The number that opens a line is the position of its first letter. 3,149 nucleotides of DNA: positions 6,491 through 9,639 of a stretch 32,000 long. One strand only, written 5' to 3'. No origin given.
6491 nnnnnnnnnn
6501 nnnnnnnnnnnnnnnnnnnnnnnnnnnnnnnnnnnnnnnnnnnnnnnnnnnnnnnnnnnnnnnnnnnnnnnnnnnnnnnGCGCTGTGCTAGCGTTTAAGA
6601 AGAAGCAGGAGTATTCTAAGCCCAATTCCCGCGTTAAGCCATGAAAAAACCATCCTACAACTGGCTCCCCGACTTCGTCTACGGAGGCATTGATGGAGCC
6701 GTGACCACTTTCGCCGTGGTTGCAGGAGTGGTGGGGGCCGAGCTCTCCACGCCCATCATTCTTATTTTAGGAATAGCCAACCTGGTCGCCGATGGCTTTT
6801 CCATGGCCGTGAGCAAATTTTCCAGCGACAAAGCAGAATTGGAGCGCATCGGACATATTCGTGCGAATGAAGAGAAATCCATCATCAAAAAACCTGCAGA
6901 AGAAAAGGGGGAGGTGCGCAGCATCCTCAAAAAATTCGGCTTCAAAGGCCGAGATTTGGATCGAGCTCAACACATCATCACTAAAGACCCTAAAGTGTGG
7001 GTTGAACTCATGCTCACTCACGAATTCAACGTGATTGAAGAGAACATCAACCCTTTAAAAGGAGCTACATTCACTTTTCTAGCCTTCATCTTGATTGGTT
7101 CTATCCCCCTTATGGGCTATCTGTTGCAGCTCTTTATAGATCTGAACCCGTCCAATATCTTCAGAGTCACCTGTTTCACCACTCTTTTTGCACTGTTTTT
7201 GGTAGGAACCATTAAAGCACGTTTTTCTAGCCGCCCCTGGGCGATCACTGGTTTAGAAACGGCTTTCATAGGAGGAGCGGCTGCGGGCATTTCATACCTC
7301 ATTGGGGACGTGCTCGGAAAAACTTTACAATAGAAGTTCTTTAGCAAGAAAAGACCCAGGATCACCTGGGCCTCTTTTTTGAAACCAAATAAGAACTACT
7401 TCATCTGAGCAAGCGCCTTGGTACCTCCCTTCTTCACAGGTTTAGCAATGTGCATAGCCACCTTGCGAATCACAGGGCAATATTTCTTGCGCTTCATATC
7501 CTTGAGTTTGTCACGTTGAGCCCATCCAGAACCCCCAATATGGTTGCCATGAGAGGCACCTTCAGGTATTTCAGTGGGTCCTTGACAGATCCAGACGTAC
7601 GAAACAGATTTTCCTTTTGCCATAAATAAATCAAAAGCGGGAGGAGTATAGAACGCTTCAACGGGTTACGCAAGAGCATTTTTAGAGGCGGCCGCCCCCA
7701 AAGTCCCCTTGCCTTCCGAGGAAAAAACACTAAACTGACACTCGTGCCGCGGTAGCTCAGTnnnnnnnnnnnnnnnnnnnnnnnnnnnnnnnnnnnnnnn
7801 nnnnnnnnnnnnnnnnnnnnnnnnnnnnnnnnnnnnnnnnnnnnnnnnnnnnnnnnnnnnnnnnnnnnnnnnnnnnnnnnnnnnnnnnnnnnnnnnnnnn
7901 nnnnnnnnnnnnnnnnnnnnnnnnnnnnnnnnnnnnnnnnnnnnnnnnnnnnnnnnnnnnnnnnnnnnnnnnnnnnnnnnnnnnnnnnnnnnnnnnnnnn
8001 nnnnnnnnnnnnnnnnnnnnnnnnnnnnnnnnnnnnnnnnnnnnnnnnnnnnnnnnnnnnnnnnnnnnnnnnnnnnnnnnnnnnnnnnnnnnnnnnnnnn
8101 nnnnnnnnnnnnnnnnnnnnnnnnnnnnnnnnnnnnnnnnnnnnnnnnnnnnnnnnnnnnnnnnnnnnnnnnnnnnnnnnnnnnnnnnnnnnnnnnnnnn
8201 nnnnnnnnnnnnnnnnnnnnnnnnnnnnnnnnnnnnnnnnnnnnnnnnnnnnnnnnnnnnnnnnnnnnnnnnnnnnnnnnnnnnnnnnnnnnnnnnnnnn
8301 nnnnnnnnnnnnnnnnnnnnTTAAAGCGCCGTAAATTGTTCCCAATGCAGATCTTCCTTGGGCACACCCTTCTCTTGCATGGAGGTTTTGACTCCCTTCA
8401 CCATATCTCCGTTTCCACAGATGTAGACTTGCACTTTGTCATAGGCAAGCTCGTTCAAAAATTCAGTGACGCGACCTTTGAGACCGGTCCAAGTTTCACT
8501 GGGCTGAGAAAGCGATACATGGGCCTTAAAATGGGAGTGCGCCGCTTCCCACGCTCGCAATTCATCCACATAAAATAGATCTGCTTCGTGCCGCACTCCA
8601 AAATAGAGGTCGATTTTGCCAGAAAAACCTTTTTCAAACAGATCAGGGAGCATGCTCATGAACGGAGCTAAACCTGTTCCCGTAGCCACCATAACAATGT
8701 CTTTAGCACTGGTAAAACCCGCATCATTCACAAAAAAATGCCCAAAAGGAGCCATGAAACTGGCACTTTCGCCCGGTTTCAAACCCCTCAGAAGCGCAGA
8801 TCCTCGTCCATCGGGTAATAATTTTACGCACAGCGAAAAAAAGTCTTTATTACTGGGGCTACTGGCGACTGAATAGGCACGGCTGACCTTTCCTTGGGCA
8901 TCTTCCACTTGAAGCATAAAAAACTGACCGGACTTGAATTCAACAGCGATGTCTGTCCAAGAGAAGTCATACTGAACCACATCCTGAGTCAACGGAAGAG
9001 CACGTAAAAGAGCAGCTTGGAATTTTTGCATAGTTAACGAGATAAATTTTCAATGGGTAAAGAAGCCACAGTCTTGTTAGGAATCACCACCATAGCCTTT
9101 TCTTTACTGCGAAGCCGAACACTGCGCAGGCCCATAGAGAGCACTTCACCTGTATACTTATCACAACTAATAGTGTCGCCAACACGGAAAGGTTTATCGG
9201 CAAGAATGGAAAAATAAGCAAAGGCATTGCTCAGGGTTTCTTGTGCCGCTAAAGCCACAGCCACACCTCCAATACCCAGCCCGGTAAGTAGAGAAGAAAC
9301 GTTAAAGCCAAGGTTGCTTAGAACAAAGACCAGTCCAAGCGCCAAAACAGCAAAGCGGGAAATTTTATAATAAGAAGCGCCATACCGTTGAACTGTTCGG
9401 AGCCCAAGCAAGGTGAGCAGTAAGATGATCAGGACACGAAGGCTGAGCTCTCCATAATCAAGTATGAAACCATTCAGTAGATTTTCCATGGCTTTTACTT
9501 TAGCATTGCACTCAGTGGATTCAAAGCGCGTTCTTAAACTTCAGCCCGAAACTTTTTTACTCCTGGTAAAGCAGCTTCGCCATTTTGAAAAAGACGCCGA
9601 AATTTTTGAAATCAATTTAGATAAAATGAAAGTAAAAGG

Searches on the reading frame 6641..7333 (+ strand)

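Call 12: search_protein_families(library=pfam, proteins=[window:6641-7333:+], max_evalue=0.001)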
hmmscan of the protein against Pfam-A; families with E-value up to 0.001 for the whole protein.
window:6641-7333:+ (230 aa): 1 family
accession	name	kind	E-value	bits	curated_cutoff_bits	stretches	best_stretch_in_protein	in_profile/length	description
PF01988.24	VIT1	-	3e-54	184.5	28.1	1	11-222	3-213/214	VIT family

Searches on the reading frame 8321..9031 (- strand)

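Call 12: search_protein_families(library=pfam, proteins=[window:8321-9031:-], max_evalue=0.001)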
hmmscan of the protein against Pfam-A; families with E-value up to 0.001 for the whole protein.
window:8321-9031:- (236 aa): 3 families
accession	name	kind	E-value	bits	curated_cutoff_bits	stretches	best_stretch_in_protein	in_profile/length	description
PF00175.26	NAD_binding_1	-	3.7e-23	82.7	22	1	114-215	1-108/109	Oxidoreductase NAD-binding domain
PF00970.30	FAD_binding_6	-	5.2e-14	52.8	21.1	1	14-99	10-97/99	Oxidoreductase FAD-binding domain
PF08030.17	NAD_binding_6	-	5.6e-06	26.9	22.2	0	111-172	3-72/156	Ferric reductase NAD binding domain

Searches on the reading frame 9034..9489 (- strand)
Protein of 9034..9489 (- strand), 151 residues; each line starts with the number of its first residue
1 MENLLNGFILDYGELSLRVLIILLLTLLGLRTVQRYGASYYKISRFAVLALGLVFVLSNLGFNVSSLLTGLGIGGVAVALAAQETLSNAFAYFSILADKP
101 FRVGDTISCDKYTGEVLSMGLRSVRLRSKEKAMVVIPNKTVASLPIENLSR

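Call 14: search_protein_families(library=pfam, proteins=[window:9034-9489:-], max_evalue=0.001)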
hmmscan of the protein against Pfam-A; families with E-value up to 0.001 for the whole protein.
window:9034-9489:- (151 aa): 2 families
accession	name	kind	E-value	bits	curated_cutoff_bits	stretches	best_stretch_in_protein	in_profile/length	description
PF00924.24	MS_channel_2nd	-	1.5e-18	67.1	20.2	1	85-151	2-68/68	Mechanosensitive ion channel, beta-domain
PF21088.3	MS_channel_1st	-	4.3e-11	43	23.1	1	42-83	1-42/42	Mechanosensitive ion channel, transmembrane helices 2/3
